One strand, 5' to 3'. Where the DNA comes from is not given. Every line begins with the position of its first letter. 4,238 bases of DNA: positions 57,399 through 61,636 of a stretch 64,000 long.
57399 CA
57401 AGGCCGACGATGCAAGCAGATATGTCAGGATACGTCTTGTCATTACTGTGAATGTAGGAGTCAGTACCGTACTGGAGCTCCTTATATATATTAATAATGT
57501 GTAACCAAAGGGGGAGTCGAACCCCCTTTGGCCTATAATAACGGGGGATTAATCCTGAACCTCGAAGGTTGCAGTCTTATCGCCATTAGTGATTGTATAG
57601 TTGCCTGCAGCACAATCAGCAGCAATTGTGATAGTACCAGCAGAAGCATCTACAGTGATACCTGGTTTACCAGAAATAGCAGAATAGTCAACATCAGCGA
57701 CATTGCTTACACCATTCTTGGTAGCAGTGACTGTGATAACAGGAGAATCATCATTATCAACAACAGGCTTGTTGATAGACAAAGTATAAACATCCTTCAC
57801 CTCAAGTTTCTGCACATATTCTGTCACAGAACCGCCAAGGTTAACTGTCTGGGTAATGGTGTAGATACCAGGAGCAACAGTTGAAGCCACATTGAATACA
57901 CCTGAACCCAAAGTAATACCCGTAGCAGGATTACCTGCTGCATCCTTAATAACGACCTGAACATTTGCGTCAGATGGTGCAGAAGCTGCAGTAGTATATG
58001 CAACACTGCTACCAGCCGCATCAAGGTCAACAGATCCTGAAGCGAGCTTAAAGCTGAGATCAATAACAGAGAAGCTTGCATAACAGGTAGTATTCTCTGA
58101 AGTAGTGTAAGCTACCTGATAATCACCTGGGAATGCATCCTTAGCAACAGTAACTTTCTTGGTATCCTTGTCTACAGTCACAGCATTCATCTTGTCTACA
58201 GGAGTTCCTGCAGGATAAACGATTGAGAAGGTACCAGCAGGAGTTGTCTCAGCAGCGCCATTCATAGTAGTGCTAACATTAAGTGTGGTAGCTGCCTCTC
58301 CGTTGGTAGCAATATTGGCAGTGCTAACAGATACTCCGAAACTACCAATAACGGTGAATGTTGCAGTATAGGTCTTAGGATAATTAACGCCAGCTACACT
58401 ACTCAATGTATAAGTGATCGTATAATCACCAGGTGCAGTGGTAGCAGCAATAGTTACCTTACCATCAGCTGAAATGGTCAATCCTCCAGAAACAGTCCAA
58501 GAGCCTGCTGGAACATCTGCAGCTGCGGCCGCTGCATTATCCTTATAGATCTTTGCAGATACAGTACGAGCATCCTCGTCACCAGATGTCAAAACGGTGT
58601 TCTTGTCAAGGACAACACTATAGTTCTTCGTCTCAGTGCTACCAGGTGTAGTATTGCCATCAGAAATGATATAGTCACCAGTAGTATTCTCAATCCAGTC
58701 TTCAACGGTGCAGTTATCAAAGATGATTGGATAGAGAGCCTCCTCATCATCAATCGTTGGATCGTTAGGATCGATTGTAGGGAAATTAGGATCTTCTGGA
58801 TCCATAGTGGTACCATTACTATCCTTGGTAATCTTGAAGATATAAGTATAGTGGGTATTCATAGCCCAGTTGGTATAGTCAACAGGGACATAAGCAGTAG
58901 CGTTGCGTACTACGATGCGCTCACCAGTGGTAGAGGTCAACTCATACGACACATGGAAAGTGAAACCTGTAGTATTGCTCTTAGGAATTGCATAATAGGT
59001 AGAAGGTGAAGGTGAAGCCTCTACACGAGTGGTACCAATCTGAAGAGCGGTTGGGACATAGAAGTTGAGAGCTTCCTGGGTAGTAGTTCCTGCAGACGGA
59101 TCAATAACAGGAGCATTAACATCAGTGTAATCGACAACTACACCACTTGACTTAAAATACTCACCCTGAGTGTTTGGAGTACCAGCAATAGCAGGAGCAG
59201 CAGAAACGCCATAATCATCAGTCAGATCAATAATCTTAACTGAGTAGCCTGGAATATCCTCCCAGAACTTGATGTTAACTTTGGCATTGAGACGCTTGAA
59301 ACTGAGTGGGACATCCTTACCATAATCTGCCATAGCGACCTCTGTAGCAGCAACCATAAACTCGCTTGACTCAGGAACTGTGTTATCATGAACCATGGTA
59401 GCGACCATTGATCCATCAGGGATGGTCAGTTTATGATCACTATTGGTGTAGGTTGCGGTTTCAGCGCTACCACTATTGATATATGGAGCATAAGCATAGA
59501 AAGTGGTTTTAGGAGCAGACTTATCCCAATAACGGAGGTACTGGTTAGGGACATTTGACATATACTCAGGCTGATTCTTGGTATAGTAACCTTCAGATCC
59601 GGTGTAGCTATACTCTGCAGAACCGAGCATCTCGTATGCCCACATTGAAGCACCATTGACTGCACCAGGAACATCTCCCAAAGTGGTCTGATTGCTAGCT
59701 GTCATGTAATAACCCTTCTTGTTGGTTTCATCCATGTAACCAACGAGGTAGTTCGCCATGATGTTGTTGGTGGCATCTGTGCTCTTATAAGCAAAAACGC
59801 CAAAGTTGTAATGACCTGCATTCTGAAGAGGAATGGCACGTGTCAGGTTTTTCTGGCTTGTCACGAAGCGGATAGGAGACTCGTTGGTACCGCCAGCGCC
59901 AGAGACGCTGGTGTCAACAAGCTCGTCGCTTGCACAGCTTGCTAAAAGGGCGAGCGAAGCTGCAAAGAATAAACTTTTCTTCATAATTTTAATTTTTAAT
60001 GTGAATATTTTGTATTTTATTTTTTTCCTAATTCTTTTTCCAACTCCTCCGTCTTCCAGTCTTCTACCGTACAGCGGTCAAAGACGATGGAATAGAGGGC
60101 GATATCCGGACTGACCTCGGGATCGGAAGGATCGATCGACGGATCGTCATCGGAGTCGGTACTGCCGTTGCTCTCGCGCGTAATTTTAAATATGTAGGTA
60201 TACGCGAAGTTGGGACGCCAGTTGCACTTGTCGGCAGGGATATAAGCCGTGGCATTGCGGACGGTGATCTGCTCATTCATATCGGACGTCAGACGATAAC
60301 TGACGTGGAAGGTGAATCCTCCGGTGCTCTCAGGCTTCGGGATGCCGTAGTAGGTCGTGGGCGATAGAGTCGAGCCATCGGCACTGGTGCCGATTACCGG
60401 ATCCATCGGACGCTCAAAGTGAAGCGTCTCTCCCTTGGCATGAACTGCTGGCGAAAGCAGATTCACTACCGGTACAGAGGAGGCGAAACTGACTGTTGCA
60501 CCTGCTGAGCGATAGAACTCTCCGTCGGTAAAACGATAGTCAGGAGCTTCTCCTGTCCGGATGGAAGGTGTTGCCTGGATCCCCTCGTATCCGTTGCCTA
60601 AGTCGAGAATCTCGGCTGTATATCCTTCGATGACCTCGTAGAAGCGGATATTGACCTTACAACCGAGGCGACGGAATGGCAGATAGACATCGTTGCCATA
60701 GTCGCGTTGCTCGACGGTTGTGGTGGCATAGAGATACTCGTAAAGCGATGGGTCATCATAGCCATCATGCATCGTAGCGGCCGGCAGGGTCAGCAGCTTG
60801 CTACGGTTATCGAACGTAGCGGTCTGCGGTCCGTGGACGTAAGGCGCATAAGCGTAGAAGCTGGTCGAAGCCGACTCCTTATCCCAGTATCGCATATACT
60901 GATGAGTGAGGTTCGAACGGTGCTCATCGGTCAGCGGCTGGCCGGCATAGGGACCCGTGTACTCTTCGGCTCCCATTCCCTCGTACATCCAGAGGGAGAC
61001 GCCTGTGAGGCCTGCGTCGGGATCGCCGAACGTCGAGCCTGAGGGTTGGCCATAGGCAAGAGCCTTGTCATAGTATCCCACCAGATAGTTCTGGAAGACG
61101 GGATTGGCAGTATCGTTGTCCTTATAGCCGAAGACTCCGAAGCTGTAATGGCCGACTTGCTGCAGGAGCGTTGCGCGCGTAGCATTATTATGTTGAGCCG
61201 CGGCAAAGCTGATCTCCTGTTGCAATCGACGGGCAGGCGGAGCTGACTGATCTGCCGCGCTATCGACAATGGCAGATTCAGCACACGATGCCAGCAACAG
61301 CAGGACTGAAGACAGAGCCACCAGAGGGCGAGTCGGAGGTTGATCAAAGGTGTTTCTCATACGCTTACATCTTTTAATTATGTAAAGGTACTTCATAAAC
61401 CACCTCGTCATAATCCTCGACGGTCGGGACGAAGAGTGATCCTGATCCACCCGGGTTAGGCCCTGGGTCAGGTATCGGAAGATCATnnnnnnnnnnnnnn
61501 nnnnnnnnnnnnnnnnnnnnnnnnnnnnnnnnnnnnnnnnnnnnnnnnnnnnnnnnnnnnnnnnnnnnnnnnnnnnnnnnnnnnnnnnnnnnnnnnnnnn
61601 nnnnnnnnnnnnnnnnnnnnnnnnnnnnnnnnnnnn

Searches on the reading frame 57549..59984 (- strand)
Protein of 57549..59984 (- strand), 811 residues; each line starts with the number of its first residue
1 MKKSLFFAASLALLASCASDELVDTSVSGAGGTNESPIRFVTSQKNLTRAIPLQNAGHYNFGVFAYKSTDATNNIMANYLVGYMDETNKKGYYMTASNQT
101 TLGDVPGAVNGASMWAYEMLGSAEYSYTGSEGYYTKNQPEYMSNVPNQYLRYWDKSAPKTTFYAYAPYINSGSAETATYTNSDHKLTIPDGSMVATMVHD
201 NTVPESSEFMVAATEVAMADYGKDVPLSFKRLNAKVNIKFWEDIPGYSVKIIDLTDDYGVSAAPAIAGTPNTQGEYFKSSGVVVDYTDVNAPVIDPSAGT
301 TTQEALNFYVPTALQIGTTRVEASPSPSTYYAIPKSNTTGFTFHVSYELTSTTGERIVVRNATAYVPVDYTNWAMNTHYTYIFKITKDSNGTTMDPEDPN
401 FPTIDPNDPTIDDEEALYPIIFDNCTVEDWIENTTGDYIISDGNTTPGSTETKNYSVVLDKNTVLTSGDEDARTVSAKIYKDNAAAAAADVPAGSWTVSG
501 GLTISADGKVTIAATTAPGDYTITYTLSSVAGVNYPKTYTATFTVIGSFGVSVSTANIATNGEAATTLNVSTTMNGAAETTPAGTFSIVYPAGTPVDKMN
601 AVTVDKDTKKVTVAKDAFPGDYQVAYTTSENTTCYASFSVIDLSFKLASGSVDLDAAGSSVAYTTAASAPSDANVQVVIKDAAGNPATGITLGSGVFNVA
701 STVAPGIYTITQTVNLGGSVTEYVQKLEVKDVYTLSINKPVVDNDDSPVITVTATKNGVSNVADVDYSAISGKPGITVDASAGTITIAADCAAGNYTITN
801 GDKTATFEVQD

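Call 3: search_protein_families(library=pfam, proteins=[window:57549-59984:-], max_evalue=1)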
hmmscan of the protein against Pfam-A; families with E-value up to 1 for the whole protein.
window:57549-59984:- (811 aa): 3 families
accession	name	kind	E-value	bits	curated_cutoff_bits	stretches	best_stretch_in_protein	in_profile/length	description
PF13149.12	Mfa_like_1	-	8.5e-09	36.2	27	1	128-392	32-234/246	Fimbrillin-like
PF10633.15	NPCBM_assoc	-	0.015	15.9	24.4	1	497-528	45-76/78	NPCBM-associated, NEW3 domain of alpha-galactosidase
PF08139.17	LPAM_1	-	0.037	14.9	20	1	1-18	1-18/18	Prokaryotic membrane lipoprotein lipid attachment site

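Call 49: search_protein_families(library=ncbifam, proteins=[window:57549-59984:-], max_evalue=0.01)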
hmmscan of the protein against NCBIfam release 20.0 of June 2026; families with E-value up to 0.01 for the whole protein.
window:57549-59984:- (811 aa): 0 families

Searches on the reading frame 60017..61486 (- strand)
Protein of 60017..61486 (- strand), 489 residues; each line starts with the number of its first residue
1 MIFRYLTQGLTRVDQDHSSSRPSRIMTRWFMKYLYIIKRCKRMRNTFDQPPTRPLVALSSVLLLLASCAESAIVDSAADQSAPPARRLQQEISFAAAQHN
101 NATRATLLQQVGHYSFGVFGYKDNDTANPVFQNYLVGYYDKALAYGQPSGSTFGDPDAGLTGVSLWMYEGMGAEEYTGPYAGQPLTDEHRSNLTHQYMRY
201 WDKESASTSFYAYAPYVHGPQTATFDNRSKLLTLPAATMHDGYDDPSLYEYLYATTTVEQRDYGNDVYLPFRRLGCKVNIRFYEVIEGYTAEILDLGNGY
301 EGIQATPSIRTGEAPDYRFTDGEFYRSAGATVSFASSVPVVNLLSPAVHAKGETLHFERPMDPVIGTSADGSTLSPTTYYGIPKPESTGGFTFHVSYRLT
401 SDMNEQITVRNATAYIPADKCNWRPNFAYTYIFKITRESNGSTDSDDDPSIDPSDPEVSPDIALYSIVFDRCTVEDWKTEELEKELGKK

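Call 3: search_protein_families(library=pfam, proteins=[window:60017-61486:-], max_evalue=1)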
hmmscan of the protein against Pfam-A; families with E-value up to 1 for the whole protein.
window:60017-61486:- (489 aa): 1 family
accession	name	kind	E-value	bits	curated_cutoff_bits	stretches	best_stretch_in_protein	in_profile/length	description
PF13149.12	Mfa_like_1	-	3.4e-08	34.3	27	1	161-309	12-157/246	Fimbrillin-like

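Call 49: search_protein_families(library=ncbifam, proteins=[window:60017-61486:-], max_evalue=0.01)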
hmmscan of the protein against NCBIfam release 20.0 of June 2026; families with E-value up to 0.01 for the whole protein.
window:60017-61486:- (489 aa): 0 families
